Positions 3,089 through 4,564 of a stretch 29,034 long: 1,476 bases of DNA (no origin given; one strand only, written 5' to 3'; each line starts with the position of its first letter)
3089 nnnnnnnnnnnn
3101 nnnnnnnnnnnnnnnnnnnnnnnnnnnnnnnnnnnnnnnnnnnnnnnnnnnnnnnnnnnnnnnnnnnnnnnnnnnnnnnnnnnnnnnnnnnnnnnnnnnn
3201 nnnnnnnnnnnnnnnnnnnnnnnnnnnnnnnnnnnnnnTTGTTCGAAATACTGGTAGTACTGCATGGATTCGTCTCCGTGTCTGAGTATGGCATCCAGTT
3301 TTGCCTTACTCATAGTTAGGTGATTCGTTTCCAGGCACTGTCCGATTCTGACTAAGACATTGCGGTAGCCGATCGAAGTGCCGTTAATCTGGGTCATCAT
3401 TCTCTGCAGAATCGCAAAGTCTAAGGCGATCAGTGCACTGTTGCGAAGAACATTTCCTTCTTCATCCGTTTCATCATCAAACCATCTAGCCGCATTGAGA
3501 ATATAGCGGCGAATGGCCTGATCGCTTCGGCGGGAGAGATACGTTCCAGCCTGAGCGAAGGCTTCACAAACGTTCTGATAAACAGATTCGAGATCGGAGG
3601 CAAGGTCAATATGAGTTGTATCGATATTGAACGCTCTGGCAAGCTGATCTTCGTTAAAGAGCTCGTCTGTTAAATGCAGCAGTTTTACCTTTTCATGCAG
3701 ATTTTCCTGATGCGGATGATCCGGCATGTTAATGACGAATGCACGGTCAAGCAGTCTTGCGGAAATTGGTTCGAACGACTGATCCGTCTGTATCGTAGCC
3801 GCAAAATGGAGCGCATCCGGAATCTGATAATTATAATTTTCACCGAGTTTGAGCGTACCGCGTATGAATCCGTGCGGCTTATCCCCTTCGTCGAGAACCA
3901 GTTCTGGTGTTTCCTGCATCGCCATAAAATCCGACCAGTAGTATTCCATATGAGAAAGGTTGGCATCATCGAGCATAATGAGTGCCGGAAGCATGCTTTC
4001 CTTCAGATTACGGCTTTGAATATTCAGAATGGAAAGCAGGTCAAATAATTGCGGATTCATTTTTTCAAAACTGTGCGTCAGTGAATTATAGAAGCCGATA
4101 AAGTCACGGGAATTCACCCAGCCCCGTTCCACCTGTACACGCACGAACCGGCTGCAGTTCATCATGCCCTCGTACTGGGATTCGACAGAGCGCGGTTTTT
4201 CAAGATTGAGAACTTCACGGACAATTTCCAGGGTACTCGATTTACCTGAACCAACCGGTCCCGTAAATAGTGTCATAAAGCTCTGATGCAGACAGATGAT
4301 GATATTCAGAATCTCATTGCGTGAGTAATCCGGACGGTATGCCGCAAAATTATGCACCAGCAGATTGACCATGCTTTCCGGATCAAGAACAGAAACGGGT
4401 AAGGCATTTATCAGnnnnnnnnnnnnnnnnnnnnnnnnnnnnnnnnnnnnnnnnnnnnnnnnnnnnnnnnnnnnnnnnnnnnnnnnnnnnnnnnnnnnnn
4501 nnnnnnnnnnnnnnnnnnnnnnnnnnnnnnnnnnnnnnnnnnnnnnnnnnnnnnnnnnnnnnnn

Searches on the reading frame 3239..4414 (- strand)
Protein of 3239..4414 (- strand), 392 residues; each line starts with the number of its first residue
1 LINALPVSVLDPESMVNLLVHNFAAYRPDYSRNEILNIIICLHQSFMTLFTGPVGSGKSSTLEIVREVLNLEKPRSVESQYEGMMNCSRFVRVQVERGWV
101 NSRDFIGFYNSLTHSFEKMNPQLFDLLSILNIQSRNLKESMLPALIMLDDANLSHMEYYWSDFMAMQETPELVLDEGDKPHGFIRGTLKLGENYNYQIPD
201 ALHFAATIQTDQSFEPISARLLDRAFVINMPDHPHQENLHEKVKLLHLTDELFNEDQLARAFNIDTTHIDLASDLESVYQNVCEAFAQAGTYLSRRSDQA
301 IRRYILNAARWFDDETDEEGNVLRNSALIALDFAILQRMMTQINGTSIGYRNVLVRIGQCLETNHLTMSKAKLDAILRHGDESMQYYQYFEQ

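Call 30: find_homologous_proteins(query=window:3239-4414:-, max_evalue=0.001)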
Query seq(392 aa) (392 aa): 5 proteins with E <= 0.001 among 3803 candidates.
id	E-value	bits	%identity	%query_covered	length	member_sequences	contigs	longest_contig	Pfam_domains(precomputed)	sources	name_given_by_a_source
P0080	3.3e-69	252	37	99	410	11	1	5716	-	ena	-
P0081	5.7e-45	172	32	96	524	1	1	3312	-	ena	-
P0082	1.4e-42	164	31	97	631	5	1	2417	-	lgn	-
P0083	5.3e-33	133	38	59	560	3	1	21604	-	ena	-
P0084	1.7e-32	131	31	85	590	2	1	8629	-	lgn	-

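Call 46: search_protein_representatives(protein=window:3239-4414:-)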
Query: 392 residues. Proteins with E-value up to 0.001 (for the whole library): 3398; up to 1e-10: 854; up to 1e-30: 396. The best 150 are listed.
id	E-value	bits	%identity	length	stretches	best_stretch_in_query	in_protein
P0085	7.2e-108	377.5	51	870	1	2-390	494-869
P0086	1.4e-86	307.4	44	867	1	7-390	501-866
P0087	3.1e-83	296.4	44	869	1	2-390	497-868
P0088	1.6e-81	290.8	45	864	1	5-390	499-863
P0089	4.3e-79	282.8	44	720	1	8-390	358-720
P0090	1.2e-68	248.4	39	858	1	14-390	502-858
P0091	2.9e-67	243.9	38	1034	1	7-390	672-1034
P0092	7.2e-65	236.0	38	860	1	11-390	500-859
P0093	1.1e-64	235.4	38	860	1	12-390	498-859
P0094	4.1e-64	233.5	40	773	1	11-390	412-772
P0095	1.0e-63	232.2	38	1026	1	7-390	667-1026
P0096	3.4e-63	230.5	36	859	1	5-390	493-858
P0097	5.6e-63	229.8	37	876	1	2-390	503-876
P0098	6.0e-63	229.7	41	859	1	4-390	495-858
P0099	6.8e-63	229.5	36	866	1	12-390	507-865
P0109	5.8e-61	223.1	37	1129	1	2-390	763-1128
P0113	2.2e-60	221.2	39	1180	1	19-390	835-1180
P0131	1.2e-57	212.3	37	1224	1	4-390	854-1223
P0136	4.0e-57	210.5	36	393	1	16-390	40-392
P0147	1.5e-56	208.6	33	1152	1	2-390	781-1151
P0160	2.6e-55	204.5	37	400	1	3-390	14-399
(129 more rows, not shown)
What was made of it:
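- Tried and rejected: The exhaustive representative search was needed (call 46).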

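Call 54: search_solved_structures(query=A2, max_evalue=10, show_alignments=2)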
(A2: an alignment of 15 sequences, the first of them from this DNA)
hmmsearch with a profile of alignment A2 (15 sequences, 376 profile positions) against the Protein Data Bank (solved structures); distinct sequences matched with E-value up to 10: 71 (the best 60 are shown).
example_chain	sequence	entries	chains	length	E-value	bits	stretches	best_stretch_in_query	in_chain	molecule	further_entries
6or5_A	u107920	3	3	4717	1.4e-09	40.9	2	53-78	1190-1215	Midasin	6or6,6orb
6hyp_A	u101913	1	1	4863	3.6e-06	29.7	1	45-87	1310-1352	Midasin,Midasin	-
6i27_A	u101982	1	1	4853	3.6e-06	29.7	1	45-87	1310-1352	Midasin,Midasin,Midasin,Midasin,Midasin,Midasin,Midasin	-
6i26_A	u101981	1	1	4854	3.6e-06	29.7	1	45-87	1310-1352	Midasin,Midasin,Midasin,Midasin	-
5jcs_s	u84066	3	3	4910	3.7e-06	29.6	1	45-87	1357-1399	Midasin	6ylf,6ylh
1t9h_A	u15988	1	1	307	0.006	19.1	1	46-96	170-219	Probable GTPase engC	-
3uk6_A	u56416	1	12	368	0.0061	19.1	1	53-78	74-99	RuvB-like 2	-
6k0r_D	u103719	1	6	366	0.0063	19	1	53-78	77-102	RuvB-like 2,RuvB-like 2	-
2xsz_D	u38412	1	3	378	0.0068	18.9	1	53-78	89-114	RUVB-LIKE 2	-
9ge5_D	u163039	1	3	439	0.0092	18.5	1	53-78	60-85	RuvB-like 2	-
5oaf_B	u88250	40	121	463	0.01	18.3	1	53-78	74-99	RuvB-like 2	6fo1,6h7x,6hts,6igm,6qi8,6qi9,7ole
7aho_D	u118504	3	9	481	0.012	18.1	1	53-78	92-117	RuvB-like 2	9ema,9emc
9eq2_D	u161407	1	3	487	0.012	18.1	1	53-79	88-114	RuvB-like helicase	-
4xgu_A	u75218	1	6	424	0.015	17.8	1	49-83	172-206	Putative pachytene checkpoint protein 2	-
3s4w_A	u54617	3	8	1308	0.021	17.3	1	232-349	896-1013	Fanconi anemia group I protein homolog | dna repair 1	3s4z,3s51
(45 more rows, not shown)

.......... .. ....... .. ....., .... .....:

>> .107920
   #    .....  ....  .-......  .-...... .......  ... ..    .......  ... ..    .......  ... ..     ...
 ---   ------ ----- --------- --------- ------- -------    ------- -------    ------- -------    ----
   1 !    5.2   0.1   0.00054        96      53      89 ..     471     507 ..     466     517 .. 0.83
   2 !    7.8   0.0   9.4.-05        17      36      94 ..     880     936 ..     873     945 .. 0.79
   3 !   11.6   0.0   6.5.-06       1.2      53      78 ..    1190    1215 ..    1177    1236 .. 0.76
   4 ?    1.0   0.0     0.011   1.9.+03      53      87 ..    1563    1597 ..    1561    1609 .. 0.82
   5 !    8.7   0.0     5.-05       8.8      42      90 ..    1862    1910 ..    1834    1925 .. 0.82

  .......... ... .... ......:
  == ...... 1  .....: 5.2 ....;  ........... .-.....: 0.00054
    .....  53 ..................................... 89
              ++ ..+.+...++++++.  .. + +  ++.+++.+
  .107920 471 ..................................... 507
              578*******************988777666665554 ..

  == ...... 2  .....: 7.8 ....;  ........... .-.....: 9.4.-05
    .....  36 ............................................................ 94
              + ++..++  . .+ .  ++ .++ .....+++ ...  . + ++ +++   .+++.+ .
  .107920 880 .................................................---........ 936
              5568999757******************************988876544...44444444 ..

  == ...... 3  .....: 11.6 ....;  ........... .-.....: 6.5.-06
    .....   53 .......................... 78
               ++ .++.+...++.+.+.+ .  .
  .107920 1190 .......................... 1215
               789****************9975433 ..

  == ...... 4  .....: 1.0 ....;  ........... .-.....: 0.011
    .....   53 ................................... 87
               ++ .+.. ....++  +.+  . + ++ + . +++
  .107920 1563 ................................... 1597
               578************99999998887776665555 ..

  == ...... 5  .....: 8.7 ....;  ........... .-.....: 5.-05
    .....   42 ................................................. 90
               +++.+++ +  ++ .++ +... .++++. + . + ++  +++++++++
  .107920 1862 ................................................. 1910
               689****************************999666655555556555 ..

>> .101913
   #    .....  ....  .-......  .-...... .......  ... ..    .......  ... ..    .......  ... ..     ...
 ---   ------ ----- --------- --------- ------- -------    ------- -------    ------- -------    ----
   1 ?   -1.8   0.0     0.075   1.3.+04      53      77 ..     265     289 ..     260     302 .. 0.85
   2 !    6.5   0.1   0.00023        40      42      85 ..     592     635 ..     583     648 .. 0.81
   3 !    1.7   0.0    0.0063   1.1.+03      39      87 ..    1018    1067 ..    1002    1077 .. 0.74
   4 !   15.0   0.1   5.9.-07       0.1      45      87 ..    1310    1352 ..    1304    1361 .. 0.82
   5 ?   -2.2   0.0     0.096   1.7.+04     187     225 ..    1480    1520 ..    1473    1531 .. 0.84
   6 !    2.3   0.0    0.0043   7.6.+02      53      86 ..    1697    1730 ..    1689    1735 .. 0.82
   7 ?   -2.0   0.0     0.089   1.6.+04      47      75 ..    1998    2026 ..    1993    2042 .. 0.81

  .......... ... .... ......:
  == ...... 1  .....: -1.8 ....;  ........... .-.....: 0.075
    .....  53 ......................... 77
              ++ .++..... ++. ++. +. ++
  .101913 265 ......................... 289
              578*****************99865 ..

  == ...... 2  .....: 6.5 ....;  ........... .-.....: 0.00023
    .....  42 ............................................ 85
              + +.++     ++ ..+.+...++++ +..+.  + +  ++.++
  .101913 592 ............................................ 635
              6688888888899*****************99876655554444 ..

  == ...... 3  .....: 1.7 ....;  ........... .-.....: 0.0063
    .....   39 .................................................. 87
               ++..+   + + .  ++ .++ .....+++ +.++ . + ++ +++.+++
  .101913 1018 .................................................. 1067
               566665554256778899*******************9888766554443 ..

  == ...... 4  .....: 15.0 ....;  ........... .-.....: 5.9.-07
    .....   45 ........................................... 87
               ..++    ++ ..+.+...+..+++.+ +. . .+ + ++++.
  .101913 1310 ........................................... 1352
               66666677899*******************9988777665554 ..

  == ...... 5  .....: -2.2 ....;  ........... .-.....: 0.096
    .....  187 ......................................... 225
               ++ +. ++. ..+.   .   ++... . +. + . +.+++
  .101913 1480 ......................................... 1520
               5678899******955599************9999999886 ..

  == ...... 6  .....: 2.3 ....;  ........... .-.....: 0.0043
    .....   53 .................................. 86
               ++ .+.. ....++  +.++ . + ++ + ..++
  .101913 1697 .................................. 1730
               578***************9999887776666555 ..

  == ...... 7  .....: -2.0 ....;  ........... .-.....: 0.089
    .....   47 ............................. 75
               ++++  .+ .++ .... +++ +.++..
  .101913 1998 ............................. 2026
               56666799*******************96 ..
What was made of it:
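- On McrB-like GTPase (AAA+, AAA_5 branch): The best profile match in the PDB is midasin (call 54).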

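Call 56: search_protein_families(library=pfam, proteins=[P0085, P0091, P0094, P0109, P0113, P0131, P0147, P0136, P0160], max_evalue=0.01)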
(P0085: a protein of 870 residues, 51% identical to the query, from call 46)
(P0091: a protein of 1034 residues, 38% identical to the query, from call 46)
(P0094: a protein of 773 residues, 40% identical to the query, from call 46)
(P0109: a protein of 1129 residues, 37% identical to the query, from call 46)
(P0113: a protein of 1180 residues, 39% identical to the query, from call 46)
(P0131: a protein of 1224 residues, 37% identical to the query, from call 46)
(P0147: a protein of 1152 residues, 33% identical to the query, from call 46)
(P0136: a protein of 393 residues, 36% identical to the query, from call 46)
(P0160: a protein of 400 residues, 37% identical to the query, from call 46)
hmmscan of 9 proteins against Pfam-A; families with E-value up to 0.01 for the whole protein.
P0085 (870 aa): 2 families
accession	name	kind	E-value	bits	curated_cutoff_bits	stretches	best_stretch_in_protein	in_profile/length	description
PF13401.12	AAA_22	-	0.0051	17.6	27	0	539-645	7-94/130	AAA domain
PF17675.6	APG6_N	-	0.0063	17.4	45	0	375-450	45-121/132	Apg6 coiled-coil region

P0091 (1034 aa): 1 family
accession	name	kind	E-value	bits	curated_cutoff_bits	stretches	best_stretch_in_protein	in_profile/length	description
PF00004.35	AAA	-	0.0026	18.6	21.2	0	714-738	2-26/131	ATPase family associated with various cellular activities (AAA)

P0094 (773 aa): 3 families
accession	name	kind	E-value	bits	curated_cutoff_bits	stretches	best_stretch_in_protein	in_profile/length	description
PF00005.33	ABC_tran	-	0.0026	18.8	25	0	438-534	3-94/137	ABC transporter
PF07728.20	AAA_5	-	0.0035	17.8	22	0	451-485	4-37/139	AAA domain (dynein-related subfamily)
PF00004.35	AAA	-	0.0046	17.8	21.2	0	450-552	2-66/131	ATPase family associated with various cellular activities (AAA)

P0109 (1129 aa): 3 families
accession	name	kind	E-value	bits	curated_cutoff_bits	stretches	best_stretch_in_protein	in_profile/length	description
PF00004.35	AAA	-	0.002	19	21.2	1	810-908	2-66/131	ATPase family associated with various cellular activities (AAA)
PF03215.21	Rad17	-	0.0075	16.7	23.8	0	808-876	47-111/186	Rad17 P-loop domain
PF13238.12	AAA_18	-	0.0086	17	29.4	0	811-835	3-26/128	AAA domain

P0113 (1180 aa): 2 families
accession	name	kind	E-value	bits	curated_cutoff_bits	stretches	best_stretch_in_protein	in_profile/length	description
PF13175.12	AAA_15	-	0.0067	16.5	32.1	0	862-889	24-51/374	AAA ATPase domain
PF00005.33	ABC_tran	-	0.0084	17.1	25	0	858-887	8-37/137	ABC transporter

P0131 (1224 aa): 1 family
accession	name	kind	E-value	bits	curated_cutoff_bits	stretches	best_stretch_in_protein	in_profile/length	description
PF00004.35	AAA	-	0.0099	16.8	21.2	0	899-1000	2-66/131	ATPase family associated with various cellular activities (AAA)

P0147 (1152 aa): 0 families

P0136 (393 aa): 1 family
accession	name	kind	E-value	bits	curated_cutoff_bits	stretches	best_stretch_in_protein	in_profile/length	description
PF07728.20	AAA_5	-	0.0094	16.4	22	0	74-235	4-138/139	AAA domain (dynein-related subfamily)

P0160 (400 aa): 5 families
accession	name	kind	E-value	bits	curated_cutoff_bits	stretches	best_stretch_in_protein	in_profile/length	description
PF00004.35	AAA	-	1.4e-05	26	21.2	1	60-85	2-26/131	ATPase family associated with various cellular activities (AAA)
PF00005.33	ABC_tran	-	0.00043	21.3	25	1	49-116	4-70/137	ABC transporter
PF20720.3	nSTAND3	-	0.0038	17.4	27.2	1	60-140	21-98/155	Novel STAND NTPase 3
PF13238.12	AAA_18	-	0.0054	17.6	29.4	0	61-87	3-25/128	AAA domain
PF05496.18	RuvB_N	-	0.0058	16.8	27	0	60-82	37-59/159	Holliday junction DNA helicase RuvB P-loop domain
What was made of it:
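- Tried and rejected: Pfam on nine ATPase homologues gave only sub-threshold AAA and AAA_5 matches (call 56).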

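Call 63: predict_structure(alignment_id=A2)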
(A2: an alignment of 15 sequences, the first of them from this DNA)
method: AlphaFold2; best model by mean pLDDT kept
length: 392 residues; sequences in the alignment: 15
mean_pLDDT: 84.0   pTM: 0.87
mean pLDDT of the five models: 84.0, 83.4, 83.1, 83.0, 80.3
residues with pLDDT >= 90: 192; 70-90: 125; 50-70: 64; < 50: 11
segments of 3 or more residues with pLDDT < 50: 238-247
pLDDT, mean of each block of 10 residues (from residue 1): 73 93 90 96 91 86 92 75 78 71 78 87 91 79 90 67 71 59 77 87 86 68 91 58 50 87 78 95 94 91 95 94 96 96 93 97 97 95 92 70
secondary structure, 60 per line:
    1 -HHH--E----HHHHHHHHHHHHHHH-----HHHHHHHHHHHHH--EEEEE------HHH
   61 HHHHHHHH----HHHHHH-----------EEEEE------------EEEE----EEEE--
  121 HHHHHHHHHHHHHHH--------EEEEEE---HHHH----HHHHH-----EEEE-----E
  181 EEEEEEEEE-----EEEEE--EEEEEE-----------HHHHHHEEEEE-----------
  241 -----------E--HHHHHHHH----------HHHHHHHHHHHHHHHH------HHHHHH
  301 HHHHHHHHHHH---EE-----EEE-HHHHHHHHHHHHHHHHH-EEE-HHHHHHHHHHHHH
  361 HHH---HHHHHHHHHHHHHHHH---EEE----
elements in order: H12-26 H32-44 E47-51 H58-68 H73-78 E90-94 E107-110 E115-118 H121-135 E144-149 H153-156 H161-165 E171-174 E180-189 E195-199 E202-207 H219-224 E225-229 H255-262 H273-288 H295-311 E322-324 H326-342 E344-346 H348-363 H367-382 E386-388
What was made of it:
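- On McrB-like GTPase (AAA+, AAA_5 branch): AF2 model with pLDDT 84 (call 63).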
